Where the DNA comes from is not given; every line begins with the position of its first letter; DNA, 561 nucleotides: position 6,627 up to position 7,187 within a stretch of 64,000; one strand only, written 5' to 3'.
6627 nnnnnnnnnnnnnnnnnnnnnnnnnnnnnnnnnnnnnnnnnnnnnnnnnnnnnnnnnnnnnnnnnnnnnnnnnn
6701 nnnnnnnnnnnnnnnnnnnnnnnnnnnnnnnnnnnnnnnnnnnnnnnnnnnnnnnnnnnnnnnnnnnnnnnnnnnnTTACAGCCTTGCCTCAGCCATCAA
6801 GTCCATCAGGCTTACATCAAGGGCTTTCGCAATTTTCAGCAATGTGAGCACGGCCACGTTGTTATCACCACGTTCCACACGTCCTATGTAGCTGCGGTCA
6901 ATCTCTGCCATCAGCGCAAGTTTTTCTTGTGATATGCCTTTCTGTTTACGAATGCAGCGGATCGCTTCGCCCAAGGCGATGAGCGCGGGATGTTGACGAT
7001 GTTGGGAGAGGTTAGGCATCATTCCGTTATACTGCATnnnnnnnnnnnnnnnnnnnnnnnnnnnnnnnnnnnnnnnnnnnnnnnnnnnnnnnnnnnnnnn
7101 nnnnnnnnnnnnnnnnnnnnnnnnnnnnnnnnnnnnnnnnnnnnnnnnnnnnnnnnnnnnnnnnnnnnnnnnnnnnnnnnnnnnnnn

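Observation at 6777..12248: Island cargo module: XRE switch, SNase-type nuclease, and two exported repeat-scaffold proteases sharing one protease cassette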

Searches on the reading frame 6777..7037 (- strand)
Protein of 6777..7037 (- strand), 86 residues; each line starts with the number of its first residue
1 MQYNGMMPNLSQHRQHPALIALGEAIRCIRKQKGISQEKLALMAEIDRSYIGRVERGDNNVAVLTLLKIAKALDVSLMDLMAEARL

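Call 3: search_protein_families(library=pfam, proteins=[window:6777-7037:-], max_evalue=0.01)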
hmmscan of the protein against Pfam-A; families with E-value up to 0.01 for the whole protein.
window:6777-7037:- (86 aa): 4 families
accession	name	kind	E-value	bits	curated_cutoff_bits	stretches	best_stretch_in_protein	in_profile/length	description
PF01381.28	HTH_3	-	2.4e-15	56.7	23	1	29-79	4-54/55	Helix-turn-helix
PF12844.13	HTH_19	-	3.2e-09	37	30.2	1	23-82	1-60/64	Helix-turn-helix domain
PF13560.12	HTH_31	-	2.5e-07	31.3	27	1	21-76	1-57/64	Helix-turn-helix domain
PF13443.12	HTH_26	-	2.9e-06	27.9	22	1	27-81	3-58/63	Cro/C1-type HTH DNA-binding domain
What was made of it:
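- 6777..7037 (-): XRE / C-protein-like HTH regulator, 86 aa. HTH_3 E 2e-15 (call 3).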

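Call 10: search_protein_families(library=padloc, proteins=[window:6777-7037:-], max_evalue=0.01)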
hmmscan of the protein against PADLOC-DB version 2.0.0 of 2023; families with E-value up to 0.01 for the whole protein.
window:6777-7037:- (86 aa): 19 families
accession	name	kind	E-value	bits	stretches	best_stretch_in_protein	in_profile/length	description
PDLC03664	Control_protein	-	7.2e-19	66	1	11-80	3-72/74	control protein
PDLC03665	Control_protein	-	9.1e-17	59.1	1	20-82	7-70/77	control protein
PDLC02926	HTH_VI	-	1.2e-13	49.1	1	22-81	2-61/92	-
PDLC03666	Control_protein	-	1.9e-13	48.6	1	22-78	7-63/77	control protein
PDLC03671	Control_protein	-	1.1e-12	46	1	22-82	15-75/84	control protein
PDLC03536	REase_II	-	3.2e-11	41.4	1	22-82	11-71/237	Type II restriction enzyme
PDLC04142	capH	-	2.2e-10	39.5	1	21-84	6-69/103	capH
PDLC03668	Control_protein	-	7.8e-10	37.2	1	25-76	12-63/79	control protein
PDLC04760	PDC-M64C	-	8.8e-07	27.2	1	21-82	26-87/93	-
PDLC03953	RmrA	-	1.6e-06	25.6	1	22-75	6-59/373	-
PDLC04762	PDC-M64C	-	1.2e-05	23.3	1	25-81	31-87/97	-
PDLC04775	PDC-M69A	-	1.6e-05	23.4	1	21-83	7-69/113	-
PDLC04758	PDC-M64B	-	1.9e-05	23.1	1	20-80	29-89/123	-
PDLC03952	RmrA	-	0.00096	16.1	1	23-75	24-76/395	-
PDLC03947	RmrA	-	0.0013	15.7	1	21-75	11-65/383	-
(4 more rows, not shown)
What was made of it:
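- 6777..7037 (-): PADLOC 'Control_protein' E 7e-19 over the full profile length (call 10).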

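Call 15: search_protein_families(library=ncbifam, proteins=[window:6777-7037:-], max_evalue=0.001)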
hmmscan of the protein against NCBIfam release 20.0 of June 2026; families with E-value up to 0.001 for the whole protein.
window:6777-7037:- (86 aa): 16 families
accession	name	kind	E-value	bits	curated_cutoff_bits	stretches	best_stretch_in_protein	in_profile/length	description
NF006015.0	PRK08154.1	subfamily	1.2e-15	57.5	204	1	11-83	20-92/314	anaerobic benzoate catabolism transcriptional regulator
NF041951.1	phage_RstR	subfamily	1.5e-10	41.3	80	1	22-83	3-64/108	RstR family transcriptional repressor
NF046032.1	TransRegSlrRBacil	equivalog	3.6e-10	40.1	250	1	22-81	2-62/149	HTH-type transcriptional regulator SlrR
TIGR03070.1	couple_hipB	subfamily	1.2e-09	38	71.65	1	22-76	3-57/58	type II toxin-antitoxin system Y4mF family antitoxin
NF007408.0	PRK09943.1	equivalog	2.6e-07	30.4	211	1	20-84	6-70/185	HTH-type transcriptional regulator PuuR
NF047948.1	male_kill_WMK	equivalog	1.8e-06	27.7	300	1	15-83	156-224/300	WO male-killing family protein Wmk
NF007271.0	PRK09726.1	equivalog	3.8e-06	26.8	79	1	21-78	12-69/88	type II toxin-antitoxin system antitoxin HipB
TIGR03830.1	CxxCG_CxxCG_HTH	subfamily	8.7e-06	25.6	61.8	1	11-71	55-117/127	type II TA system antitoxin MqsA family protein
TIGR00270.2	TIGR00270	equivalog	1.2e-05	25.2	110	1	23-83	77-137/159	multiprotein bridging factor aMBF1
NF038139.1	Reg_Aceta_RamB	equivalog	2.4e-05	23.2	700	1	23-76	4-57/465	acetate metabolism transcriptional regulator RamB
NF041575.1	antitoxPezA_Strep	equivalog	2.5e-05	24.3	290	1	22-85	2-65/158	type II toxin-antitoxin system antitoxin PezA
NF007257.0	PRK09706.1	subfamily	9.6e-05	22.2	101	1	21-76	5-60/135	transcriptional repressor DicA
NF003162.0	PRK04140.1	equivalog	9.6e-05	21.6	263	1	23-79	128-184/317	transcriptional regulator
NF041677.1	trans_regClgR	equivalog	0.00015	21.8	170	1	21-84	8-71/113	transcriptional regulator ClgR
NF050110.1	TransRegBldD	equivalog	0.00015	21.6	250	1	21-84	8-73/162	transcriptional regulator BldD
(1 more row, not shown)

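Call 65: search_dna_similar(query=window:6777-7037:-, collection=plasmids, mode=protein, max_rows=12)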
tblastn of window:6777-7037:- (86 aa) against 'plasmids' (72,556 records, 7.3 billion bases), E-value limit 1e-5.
Records with a match: 427; places in all: 450; records where one place covers at least 80% of the query: 115.
Best place of each record, by identity: <60% 427.
By first word of the organism name: Ralstonia 49; Acinetobacter 41; Rhizobium 32; Enterococcus 32; Pseudomonas 29; Klebsiella 21; Burkholderia 19; Corynebacterium 16; Bacillus 12; Roseomonas 9; and 84 more.
By predicted mobility (MOB-suite, as given by PLSDB): non-mobilizable 188; mobilizable 135; conjugative 104.
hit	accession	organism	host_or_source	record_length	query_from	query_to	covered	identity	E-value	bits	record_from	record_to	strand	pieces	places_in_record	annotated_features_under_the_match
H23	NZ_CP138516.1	Variovorax paradoxus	Legume root,PacBio whole genome assembly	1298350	7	86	93%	53.1%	2e-16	79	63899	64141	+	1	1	none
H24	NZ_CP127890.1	Acinetobacter towneri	cell culture,Influent wastewater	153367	3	83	94%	46.9%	1e-11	66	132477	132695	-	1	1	helix-turn-helix transcriptional regulator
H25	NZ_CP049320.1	Caballeronia sp. SBC2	whole organism,soil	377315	19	86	79%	55.9%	1e-13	71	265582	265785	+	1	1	helix-turn-helix transcriptional regulator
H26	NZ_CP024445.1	Moraxella osloensis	Homo sapiens,single cell,skin swab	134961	15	83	80%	55.1%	9e-17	80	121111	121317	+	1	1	helix-turn-helix transcriptional regulator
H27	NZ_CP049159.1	Caballeronia sp. SBC1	whole organism,soil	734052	19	86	79%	54.4%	1e-13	71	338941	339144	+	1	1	helix-turn-helix transcriptional regulator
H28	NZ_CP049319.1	Caballeronia sp. SBC2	whole organism,soil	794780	19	86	79%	54.4%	1e-13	71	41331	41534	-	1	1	helix-turn-helix transcriptional regulator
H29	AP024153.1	Abditibacteriota bacterium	Acer palmatum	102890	17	81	76%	55.4%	7e-14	72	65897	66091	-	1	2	hypothetical protein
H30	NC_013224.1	Desulfohalobium retbaense DSM 5692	-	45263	3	80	91%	46.2%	2e-10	62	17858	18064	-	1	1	helix-turn-helix transcriptional regulator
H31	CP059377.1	Ralstonia solanacearum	cell clture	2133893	5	86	95%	43.7%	1e-14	74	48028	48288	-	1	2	helix-turn-helix transcriptional regulator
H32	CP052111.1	Ralstonia solanacearum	tomato,cell culture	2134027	5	86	95%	43.7%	1e-14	74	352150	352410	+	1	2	helix-turn-helix transcriptional regulator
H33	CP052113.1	Ralstonia solanacearum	tomato,cell culture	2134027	5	86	95%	43.7%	1e-14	74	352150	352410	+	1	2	helix-turn-helix transcriptional regulator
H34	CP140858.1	Rhizobium ruizarguesonis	Trifolium pratense,whole organism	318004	3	82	93%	44.6%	2e-9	59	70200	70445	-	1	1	helix-turn-helix transcriptional regulator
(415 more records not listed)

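Call 67: get_annotated_region(hit=H26, flank=3500)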
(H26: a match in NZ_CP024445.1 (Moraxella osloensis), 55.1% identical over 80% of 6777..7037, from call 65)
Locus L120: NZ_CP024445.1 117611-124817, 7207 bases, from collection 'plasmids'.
description: Moraxella osloensis strain NP7 plasmid pNP7-2, complete sequence
organism: Moraxella osloensis (NCBI taxid 34062)
taxonomy: Bacteria; Pseudomonadota; Gammaproteobacteria; Moraxellales; Moraxellaceae; Moraxella; Moraxella osloensis
host: -; source: Homo sapiens,single cell,skin swab; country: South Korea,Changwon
typing (MOB-suite, as given by PLSDB): mobilizable; replicon rep_cluster_263; relaxase MOBP
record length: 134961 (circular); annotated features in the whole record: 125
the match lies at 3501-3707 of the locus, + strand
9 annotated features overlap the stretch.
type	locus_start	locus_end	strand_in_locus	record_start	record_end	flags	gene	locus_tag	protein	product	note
CDS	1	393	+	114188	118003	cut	-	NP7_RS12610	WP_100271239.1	autotransporter domain-containing protein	-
CDS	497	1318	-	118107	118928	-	-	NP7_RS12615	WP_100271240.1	2OG-Fe(II) oxygenase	-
CDS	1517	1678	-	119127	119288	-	-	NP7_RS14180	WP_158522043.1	hypothetical protein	-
CDS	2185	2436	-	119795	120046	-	-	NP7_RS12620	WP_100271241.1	hypothetical protein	-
CDS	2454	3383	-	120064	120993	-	-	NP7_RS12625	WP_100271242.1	hypothetical protein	-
CDS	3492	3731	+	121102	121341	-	-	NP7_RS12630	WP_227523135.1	helix-turn-helix transcriptional regulator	-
CDS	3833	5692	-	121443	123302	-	-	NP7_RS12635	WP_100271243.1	relaxase/mobilization nuclease domain-containing protein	-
CDS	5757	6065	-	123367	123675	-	mobC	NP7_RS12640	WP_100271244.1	plasmid mobilization relaxosome protein MobC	-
CDS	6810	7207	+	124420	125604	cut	-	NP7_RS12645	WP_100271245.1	hypothetical protein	-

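Call 68: get_annotated_region(hit=H24, flank=3500)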
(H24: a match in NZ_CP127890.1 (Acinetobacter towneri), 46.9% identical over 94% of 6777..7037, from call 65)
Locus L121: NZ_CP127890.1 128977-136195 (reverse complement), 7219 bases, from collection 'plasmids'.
description: Acinetobacter towneri strain SAAt401 plasmid p4SAAt401, complete sequence
organism: Acinetobacter towneri (NCBI taxid 202956)
taxonomy: Bacteria; Pseudomonadota; Gammaproteobacteria; Moraxellales; Moraxellaceae; Acinetobacter; Acinetobacter towneri
host: -; source: cell culture,Influent wastewater; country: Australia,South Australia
typing (MOB-suite, as given by PLSDB): mobilizable; replicon rep_cluster_1656; relaxase MOBP,MOBP
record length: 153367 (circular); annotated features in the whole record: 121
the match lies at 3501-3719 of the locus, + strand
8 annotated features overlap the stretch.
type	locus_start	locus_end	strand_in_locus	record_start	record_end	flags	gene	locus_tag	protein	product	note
CDS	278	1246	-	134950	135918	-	-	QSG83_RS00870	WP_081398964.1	IS30 family transposase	-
CDS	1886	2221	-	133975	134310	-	tnpB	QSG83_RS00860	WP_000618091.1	IS66 family insertion sequence element accessory protein TnpB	-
CDS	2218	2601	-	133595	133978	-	-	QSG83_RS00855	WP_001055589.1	transposase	GO:0006313 - DNA transposition [Evidence IEA]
CDS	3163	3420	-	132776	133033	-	-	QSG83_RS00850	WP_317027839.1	hypothetical protein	-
CDS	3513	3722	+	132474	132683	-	-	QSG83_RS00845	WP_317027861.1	helix-turn-helix transcriptional regulator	-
CDS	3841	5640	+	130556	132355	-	-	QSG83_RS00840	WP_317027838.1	P-loop NTPase fold protein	-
CDS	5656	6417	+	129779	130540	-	-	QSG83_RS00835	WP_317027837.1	hypothetical protein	-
CDS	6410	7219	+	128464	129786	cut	qatC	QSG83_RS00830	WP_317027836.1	Qat anti-phage system QueC-like protein QatC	GO:0051607 - defense response to virus [Evidence IEA]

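Call 69: get_annotated_region(hit=H25, flank=3500)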
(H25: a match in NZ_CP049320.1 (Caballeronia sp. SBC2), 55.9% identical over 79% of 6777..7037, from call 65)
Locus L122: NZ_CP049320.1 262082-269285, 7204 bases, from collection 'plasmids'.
description: Caballeronia sp. SBC2 plasmid pSBC2-4, complete sequence
organism: Caballeronia sp. SBC2 (NCBI taxid 2705547)
taxonomy: Bacteria; Pseudomonadota; Betaproteobacteria; Burkholderiales; Burkholderiaceae; Caballeronia; Caballeronia sp. SBC2
host: -; source: whole organism,soil; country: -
typing (MOB-suite, as given by PLSDB): mobilizable; relaxase MOBP
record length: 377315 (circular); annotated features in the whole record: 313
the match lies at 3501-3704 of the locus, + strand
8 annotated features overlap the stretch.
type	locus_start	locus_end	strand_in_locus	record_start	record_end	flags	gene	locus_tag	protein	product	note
CDS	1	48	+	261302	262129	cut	-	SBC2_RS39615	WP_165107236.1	H-NS histone family protein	-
CDS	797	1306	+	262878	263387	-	-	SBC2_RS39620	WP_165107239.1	hypothetical protein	-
CDS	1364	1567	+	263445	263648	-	-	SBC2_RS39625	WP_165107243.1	hypothetical protein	-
CDS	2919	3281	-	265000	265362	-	-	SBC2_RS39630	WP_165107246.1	hypothetical protein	-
CDS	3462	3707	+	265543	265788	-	-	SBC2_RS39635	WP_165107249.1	helix-turn-helix transcriptional regulator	-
CDS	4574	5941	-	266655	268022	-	-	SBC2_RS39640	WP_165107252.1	TniQ family protein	-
CDS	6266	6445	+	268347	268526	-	-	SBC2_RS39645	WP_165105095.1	helix-turn-helix transcriptional regulator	-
CDS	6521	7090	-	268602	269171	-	-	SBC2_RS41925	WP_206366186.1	hypothetical protein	-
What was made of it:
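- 6777..7037 (-): Homologues occur in varied mobile-element contexts, one of them upstream of a Qat defence operon (calls 65, 67-69).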

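Call 82: search_protein_families(library=phrogs, proteins=[window:6777-7037:-], max_evalue=0.001)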
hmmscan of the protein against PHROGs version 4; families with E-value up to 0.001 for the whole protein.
window:6777-7037:- (86 aa): 14 families
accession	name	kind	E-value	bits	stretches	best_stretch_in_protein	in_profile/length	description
phrog_5823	-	transcription regulation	3.9e-12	47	1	21-84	6-70/404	transcriptional regulator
phrog_3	-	transcription regulation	2.5e-10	41.7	1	22-81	89-146/430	transcriptional repressor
phrog_1373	-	transcription regulation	1.2e-09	39.3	1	20-77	62-119/166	transcriptional regulator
phrog_8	-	transcription regulation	1.3e-09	39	1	23-82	163-217/346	transcriptional regulator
phrog_2328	-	transcription regulation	2.2e-09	38.2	1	17-82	11-76/128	transcriptional repressor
phrog_4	-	transcription regulation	6.1e-09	36.3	1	16-81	132-192/400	transcriptional repressor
phrog_2439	-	transcription regulation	8.1e-08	32.5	1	23-76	9-62/367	transcriptional regulator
phrog_4583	-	transcription regulation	6.1e-06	27.2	1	21-84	10-73/81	transcriptional repressor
phrog_7241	-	transcription regulation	7.1e-06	27.1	1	24-81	64-121/122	transcriptional regulator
phrog_2339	-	DNA, RNA and nucleotide metabolism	1e-05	26.4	1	21-78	25-83/98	HTH DNA binding protein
phrog_955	-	DNA, RNA and nucleotide metabolism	2.8e-05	24.9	1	21-66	24-69/142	HTH DNA binding protein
phrog_2967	-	transcription regulation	6.2e-05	23.6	1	23-83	12-72/225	transcriptional regulator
phrog_2104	-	unknown function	9.4e-05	23.6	1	23-73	41-93/103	-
phrog_8522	-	DNA, RNA and nucleotide metabolism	0.00022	22.7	1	22-75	8-61/71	HTH DNA binding protein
